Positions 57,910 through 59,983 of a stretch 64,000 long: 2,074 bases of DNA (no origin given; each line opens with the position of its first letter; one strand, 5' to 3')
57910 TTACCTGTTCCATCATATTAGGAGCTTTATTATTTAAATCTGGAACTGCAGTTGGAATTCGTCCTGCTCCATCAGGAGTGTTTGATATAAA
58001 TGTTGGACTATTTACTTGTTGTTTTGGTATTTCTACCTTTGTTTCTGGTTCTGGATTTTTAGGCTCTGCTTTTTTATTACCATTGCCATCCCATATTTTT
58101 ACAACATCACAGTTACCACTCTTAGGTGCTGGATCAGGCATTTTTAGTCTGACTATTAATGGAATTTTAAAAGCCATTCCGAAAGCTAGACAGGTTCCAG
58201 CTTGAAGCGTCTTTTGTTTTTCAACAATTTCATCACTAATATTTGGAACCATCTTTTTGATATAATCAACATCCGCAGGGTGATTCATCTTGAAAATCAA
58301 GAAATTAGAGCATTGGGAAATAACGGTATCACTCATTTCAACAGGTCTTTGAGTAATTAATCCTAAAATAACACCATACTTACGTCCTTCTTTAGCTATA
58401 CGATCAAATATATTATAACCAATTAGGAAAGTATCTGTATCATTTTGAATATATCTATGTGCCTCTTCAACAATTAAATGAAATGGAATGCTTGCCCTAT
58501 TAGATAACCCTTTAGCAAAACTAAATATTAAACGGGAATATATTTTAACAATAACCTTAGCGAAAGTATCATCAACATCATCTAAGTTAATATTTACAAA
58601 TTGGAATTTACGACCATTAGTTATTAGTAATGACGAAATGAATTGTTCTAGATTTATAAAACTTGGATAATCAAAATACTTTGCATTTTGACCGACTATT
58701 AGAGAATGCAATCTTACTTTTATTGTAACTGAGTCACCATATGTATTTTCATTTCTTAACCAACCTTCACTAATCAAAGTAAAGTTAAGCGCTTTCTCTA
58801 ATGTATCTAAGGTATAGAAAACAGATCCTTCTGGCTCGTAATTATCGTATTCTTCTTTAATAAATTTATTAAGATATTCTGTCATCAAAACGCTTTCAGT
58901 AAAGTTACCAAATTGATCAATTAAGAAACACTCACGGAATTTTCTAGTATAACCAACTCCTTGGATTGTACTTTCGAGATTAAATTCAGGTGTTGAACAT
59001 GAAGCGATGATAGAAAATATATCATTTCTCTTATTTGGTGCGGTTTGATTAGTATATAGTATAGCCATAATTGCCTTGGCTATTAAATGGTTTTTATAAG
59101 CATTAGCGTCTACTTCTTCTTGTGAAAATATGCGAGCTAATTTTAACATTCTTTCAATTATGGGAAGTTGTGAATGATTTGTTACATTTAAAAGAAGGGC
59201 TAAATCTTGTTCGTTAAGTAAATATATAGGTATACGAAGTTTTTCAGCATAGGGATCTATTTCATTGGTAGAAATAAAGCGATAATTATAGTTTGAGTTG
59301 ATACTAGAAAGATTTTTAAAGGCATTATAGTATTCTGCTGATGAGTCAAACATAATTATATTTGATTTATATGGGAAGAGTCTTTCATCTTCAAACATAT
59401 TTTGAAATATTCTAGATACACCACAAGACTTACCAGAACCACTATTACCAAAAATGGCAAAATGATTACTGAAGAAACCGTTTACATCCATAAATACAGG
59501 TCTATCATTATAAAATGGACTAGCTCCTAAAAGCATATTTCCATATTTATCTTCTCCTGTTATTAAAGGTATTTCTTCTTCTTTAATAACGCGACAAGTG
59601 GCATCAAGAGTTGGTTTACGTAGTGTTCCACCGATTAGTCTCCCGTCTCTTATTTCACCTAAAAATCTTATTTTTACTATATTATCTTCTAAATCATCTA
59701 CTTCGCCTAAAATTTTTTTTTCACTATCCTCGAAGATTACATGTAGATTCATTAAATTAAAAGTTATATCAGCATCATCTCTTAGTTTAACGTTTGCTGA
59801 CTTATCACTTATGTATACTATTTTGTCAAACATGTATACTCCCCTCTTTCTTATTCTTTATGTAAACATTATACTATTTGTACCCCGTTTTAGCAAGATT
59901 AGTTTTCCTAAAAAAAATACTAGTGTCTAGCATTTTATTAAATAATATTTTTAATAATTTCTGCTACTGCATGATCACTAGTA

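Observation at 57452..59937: Standalone HerA/DUF87 ATPase with a long disordered tail inserted into the ftsY-ylxM-ffh operon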

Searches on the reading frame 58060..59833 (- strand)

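Call 22: search_protein_representatives(protein=window:58060-59833:-)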
Query: 591 residues. Proteins with E-value up to 0.001 (for the whole library): 4227; up to 1e-10: 1798; up to 1e-30: 191. The best 150 are listed.
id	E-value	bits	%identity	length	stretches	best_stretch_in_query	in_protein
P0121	5.6e-299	1009.0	74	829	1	1-585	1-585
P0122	5.9e-288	972.6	72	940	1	1-584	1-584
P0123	1.8e-167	574.9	45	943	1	1-584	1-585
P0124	2.8e-163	561.0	46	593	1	13-581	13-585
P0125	2.1e-154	531.7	45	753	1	3-582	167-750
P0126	2.1e-153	528.4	67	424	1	256-586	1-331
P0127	5.0e-148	510.7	43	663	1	3-582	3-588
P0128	1.8e-144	498.9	41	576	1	4-583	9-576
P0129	5.1e-141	487.5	42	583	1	1-573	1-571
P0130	2.1e-133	462.4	39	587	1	3-581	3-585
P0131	5.6e-125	434.6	79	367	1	349-587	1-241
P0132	4.0e-122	425.1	51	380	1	207-582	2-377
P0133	2.6e-104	366.3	37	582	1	1-581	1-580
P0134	7.7e-94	331.8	33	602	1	28-581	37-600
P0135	5.3e-91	322.4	35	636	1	51-581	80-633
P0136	2.3e-89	317.0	33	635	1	50-581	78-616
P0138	1.5e-87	311.1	33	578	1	23-588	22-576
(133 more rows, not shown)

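Call 23: find_encoding_contigs(protein=P0124, flank=8000, max_places=4)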
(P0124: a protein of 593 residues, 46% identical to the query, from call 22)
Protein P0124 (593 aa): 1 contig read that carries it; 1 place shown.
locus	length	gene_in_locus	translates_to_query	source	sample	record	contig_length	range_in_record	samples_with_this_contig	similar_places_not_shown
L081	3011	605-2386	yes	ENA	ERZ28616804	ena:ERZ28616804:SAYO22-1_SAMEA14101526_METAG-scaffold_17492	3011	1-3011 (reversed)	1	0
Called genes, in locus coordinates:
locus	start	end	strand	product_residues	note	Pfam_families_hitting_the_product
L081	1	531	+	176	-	?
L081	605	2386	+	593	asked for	PF01580:FtsK_SpoIIIE (faint), PF01935:DUF87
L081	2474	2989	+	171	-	-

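Call 25: find_encoding_contigs(protein=P0123, flank=8000, max_places=3)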
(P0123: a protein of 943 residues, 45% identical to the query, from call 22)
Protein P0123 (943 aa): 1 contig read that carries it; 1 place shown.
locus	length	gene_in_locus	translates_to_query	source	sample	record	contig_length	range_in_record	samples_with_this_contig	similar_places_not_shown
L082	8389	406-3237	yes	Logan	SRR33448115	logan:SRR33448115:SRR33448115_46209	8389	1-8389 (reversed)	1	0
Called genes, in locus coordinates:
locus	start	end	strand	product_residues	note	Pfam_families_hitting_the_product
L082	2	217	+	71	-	?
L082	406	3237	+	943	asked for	PF01935:DUF87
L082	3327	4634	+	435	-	PF02881:SRP54_N, PF13401:AAA_22 (faint), PF06414:Zeta_toxin (faint), PF00448:SRP54, PF13207:AAA_17 (faint), PF02978:SRP_SPB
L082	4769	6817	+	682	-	-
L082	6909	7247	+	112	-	-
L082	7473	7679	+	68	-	PF01192:RNA_pol_Rpb6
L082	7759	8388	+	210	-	?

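Call 26: find_encoding_contigs(protein=P0127, flank=8000, max_places=3)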
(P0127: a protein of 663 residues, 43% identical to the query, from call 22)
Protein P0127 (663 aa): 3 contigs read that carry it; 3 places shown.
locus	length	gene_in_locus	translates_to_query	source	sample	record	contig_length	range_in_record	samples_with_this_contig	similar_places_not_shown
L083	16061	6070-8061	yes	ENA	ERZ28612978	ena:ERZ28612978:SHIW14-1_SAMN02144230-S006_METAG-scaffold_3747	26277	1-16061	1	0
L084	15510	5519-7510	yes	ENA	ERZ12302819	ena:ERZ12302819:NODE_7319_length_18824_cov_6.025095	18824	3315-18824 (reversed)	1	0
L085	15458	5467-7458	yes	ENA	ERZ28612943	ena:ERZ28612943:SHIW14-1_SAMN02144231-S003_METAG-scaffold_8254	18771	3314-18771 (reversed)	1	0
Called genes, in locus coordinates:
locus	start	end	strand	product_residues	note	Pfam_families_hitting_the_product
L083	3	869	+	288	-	?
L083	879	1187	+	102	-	PF13780:DUF4176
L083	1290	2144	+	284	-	PF00849:PseudoU_synth_2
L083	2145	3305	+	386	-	PF00933:Glyco_hydro_3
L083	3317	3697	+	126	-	PF13622:4HBT_3 (weak), PF03061:4HBT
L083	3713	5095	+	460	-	PF01336:tRNA_anti-codon, PF00152:tRNA-synt_2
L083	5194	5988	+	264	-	PF00481:PP2C, PF13672:PP2C_2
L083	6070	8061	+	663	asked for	PF01935:DUF87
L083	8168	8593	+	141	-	PF04472:SepF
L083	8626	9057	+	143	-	PF05103:DivIVA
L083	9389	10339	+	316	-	PF01699:Na_Ca_ex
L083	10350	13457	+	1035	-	PF00133:tRNA-synt_1, PF09334:tRNA-synt_1g (weak), PF01921:tRNA-synt_1f (weak), PF08264:Anticodon_1, PF19302:DUF5915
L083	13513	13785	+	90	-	-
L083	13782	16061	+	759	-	-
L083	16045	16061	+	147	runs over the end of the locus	-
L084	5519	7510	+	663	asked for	PF01935:DUF87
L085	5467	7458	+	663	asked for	PF01935:DUF87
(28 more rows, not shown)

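Call 27: find_encoding_contigs(protein=P0128, flank=8000, max_places=3)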
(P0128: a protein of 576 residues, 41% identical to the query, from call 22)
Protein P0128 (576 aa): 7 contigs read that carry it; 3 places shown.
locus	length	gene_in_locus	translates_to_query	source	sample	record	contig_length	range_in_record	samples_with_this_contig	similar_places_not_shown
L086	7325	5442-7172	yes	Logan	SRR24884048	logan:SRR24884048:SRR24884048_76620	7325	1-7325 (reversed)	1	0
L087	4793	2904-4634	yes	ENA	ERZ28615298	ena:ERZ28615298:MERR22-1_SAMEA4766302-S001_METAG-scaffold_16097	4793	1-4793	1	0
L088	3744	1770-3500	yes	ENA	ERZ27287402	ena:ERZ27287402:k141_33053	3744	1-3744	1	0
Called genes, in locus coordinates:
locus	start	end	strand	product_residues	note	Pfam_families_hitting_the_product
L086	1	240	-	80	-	?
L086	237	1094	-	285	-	PF10672:Methyltrans_SAM, PF03602:Cons_hypoth95 (weak), PF05175:MTS (weak), PF09445:Methyltransf_15 (faint)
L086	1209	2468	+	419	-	PF01595:CNNM, PF00571:CBS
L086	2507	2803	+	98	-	PF00581:Rhodanese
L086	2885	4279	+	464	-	-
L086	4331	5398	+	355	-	PF02646:RmuC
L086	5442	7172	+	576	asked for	PF01580:FtsK_SpoIIIE (faint), PF01935:DUF87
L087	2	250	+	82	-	?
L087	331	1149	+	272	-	-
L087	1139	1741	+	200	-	-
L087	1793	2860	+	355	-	PF02646:RmuC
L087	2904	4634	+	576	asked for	PF01580:FtsK_SpoIIIE (faint), PF01935:DUF87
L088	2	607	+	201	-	?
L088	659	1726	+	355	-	PF02646:RmuC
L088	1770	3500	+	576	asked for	PF01580:FtsK_SpoIIIE (faint), PF01935:DUF87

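Call 28: find_encoding_contigs(protein=P0130, flank=8000, max_places=3)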
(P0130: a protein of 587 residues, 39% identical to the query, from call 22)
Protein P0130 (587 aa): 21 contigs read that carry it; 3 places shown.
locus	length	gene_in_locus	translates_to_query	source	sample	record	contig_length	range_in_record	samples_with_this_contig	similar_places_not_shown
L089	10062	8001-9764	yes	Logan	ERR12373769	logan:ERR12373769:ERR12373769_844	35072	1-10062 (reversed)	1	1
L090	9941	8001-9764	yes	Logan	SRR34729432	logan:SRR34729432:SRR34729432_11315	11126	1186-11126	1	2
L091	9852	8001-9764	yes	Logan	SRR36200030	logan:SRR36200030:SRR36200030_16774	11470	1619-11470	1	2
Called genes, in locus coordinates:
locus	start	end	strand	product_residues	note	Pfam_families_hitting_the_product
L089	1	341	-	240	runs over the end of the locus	-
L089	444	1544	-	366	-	PF01381:HTH_3, PF12844:HTH_19 (weak), PF13560:HTH_31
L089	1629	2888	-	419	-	PF03952:Enolase_N, PF00113:Enolase_C, PF13378:MR_MLE_C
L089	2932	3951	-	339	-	PF13145:Rotamase_2 (weak)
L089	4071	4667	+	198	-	PF01553:Acyltransferase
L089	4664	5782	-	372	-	-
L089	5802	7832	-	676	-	PF00884:Sulfatase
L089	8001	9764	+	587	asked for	PF01935:DUF87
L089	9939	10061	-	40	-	?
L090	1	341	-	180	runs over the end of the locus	-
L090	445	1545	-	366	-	PF01381:HTH_3, PF12844:HTH_19 (weak), PF13560:HTH_31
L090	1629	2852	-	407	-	PF03952:Enolase_N, PF00113:Enolase_C, PF13378:MR_MLE_C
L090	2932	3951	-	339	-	PF13145:Rotamase_2 (weak)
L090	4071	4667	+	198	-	PF01553:Acyltransferase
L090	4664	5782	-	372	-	-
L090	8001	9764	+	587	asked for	PF01935:DUF87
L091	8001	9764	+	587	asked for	PF01935:DUF87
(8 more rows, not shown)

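Call 29: list_cluster_members(proteins=[P0123, P0124, P0125, P0127, P0128, P0129, P0130, P0133, P0134, P0135])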
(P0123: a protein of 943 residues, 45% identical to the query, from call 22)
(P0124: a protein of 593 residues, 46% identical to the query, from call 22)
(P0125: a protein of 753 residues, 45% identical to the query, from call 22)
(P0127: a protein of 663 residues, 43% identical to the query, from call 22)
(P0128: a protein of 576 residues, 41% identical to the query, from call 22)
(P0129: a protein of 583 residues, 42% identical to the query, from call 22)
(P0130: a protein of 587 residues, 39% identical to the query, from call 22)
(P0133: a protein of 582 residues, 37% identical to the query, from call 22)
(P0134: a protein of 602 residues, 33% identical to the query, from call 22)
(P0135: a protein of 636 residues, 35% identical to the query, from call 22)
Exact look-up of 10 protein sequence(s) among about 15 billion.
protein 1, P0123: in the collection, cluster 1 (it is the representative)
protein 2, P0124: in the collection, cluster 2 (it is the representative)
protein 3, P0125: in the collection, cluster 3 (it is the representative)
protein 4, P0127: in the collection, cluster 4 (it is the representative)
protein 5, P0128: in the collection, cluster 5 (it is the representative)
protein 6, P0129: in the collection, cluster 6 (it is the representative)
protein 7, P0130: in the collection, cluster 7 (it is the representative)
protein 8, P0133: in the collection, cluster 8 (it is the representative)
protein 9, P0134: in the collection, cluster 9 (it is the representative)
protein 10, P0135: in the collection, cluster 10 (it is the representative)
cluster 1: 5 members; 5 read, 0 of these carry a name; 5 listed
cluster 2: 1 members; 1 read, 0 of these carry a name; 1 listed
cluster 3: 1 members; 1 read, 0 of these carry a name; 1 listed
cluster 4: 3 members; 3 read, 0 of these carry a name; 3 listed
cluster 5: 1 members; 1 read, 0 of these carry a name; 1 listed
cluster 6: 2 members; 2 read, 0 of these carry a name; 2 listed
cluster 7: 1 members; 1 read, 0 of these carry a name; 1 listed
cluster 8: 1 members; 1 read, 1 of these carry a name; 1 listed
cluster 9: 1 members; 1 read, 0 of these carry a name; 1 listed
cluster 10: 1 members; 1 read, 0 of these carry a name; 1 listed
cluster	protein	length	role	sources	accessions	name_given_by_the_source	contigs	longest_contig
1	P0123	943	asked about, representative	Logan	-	-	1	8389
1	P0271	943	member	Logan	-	-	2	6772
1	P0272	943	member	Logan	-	-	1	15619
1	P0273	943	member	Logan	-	-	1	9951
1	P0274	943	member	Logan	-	-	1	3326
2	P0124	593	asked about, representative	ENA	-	-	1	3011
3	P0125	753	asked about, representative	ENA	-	-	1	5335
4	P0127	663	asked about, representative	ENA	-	-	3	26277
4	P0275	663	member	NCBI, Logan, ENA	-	-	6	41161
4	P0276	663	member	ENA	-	-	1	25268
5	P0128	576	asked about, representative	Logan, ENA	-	-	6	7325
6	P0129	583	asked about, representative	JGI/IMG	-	-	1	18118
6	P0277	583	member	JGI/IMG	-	-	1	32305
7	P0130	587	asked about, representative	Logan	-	-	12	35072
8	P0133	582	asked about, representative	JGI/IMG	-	hypothetical protein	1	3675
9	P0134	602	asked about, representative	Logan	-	-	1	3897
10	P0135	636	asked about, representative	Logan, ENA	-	-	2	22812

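Call 30: find_encoding_contigs(protein=P0129, flank=8000, max_places=3)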
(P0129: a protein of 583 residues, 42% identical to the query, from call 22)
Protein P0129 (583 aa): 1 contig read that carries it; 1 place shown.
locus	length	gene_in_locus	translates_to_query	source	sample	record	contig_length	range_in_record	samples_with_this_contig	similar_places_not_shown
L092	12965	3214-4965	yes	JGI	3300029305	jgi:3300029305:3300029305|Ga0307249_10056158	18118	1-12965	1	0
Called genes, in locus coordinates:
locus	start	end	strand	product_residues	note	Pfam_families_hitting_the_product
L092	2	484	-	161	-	?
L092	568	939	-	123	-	-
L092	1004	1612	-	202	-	PF14804:Jag_N, PF13083:KH_KhpA-B, PF01424:R3H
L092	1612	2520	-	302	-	PF02096:60KD_IMP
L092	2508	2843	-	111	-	PF00825:Ribonuclease_P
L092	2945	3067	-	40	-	PF00468:Ribosomal_L34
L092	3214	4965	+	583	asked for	PF01935:DUF87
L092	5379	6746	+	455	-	PF11638:DnaA_N (weak), PF13401:AAA_22 (faint), PF01695:IstB_IS21, PF00308:Bac_DnaA, PF00004:AAA (weak), PF13173:AAA_14 (weak), PF13479:AAA_24 (weak), PF08299:Bac_DnaA_C, +1 more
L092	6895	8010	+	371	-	PF00712:DNA_pol3_beta, PF02767:DNA_pol3_beta_2, PF02768:DNA_pol3_beta_3, PF00712:DNA_pol3_beta (weak)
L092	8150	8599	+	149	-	PF06338:ComK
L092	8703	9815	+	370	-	PF02463:SMC_N, PF13175:AAA_15 (faint), PF13476:AAA_23, PF13304:AAA_21 (faint)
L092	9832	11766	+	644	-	PF02518:HATPase_c, PF00204:DNA_gyraseB, PF01751:Toprim, PF00986:DNA_gyraseB_C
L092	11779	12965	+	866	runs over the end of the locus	PF00521:DNA_topoisoIV, PF03989:DNA_gyraseA_C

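Call 31: find_encoding_contigs(protein=P0133, flank=8000, max_places=3)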
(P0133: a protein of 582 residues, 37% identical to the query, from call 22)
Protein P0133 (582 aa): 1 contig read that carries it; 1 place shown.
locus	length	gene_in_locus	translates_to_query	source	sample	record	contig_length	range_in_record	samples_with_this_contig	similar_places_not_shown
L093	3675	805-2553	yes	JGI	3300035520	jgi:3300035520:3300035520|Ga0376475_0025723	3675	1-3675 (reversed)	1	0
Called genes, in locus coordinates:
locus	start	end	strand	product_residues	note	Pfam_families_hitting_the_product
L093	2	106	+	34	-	?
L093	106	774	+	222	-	PF10609:ParA (weak), PF13614:AAA_31, PF01656:CbiA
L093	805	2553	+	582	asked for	PF01935:DUF87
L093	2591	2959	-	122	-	PF11969:DcpS_C, PF01230:HIT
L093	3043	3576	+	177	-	PF10628:CotE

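Call 32: find_encoding_contigs(protein=P0125, flank=8000, max_places=3)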
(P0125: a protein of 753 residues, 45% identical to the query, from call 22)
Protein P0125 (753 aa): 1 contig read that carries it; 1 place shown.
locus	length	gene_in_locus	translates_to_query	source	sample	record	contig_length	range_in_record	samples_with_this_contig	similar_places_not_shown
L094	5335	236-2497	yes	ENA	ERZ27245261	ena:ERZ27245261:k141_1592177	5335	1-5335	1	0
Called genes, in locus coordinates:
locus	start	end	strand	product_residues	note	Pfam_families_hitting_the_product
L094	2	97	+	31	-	?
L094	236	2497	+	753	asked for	PF01935:DUF87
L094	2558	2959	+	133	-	PF04472:SepF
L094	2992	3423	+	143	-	PF05103:DivIVA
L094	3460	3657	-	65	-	-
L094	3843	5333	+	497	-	?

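Call 46: find_encoding_contigs(protein=P0135, flank=7000, max_places=2)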
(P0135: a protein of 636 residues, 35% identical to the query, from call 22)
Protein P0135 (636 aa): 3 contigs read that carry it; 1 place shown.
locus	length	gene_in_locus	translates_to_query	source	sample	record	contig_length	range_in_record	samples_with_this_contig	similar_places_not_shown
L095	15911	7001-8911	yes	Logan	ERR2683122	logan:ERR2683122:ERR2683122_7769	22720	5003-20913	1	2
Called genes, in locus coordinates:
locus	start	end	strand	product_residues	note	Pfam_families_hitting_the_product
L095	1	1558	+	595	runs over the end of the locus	PF00239:Resolvase, PF07508:Recombinase, PF13408:Zn_ribbon_recom (weak)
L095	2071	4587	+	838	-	PF00145:DNA_methylase, PF07669:Eco57I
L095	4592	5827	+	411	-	-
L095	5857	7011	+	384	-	PF13289:SIR2_2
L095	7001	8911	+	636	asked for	PF01935:DUF87, PF10412:TrwB_AAD_bind (faint)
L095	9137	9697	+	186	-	PF13302:Acetyltransf_3, PF00583:Acetyltransf_1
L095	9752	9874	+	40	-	-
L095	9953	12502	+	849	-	PF09565:RE_NgoFVII (faint), PF13091:PLDc_2, PF00270:DEAD (weak), PF04851:ResIII, PF18766:SWI2_SNF2, PF00271:Helicase_C, PF26350:DUF8090, PF11907:DUF3427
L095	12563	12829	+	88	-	PF11907:DUF3427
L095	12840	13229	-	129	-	PF00293:NUDIX, PF14815:NUDIX_4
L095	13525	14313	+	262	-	-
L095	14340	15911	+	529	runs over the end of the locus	PF00501:AMP-binding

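Call 47: find_encoding_contigs(protein=P0138, flank=7000, max_places=2)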
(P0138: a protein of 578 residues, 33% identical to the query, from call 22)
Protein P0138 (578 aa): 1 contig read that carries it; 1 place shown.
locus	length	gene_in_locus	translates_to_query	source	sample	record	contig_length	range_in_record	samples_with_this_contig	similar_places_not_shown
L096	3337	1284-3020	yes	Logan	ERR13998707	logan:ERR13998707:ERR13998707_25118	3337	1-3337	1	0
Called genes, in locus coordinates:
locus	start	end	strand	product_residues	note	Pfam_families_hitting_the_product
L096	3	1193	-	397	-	?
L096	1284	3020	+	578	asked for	PF01935:DUF87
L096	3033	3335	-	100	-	?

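Call 48: find_encoding_contigs(protein=P0136, flank=7000, max_places=2)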
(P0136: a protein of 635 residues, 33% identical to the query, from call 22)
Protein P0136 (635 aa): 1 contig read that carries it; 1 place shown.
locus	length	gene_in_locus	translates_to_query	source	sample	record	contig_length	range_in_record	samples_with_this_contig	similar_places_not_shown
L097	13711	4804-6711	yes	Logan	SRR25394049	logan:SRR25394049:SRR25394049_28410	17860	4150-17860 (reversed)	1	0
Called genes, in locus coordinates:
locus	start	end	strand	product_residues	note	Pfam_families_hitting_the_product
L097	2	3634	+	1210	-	?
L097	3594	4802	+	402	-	PF13289:SIR2_2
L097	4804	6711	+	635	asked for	PF01935:DUF87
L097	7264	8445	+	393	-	PF14281:PDDEXK_4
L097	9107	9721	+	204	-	PF02810:SEC-C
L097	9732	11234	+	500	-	PF00069:Pkinase, PF07714:PK_Tyr_Ser-Thr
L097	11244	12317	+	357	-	PF09565:RE_NgoFVII (weak), PF13091:PLDc_2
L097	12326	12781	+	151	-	-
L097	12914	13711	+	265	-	-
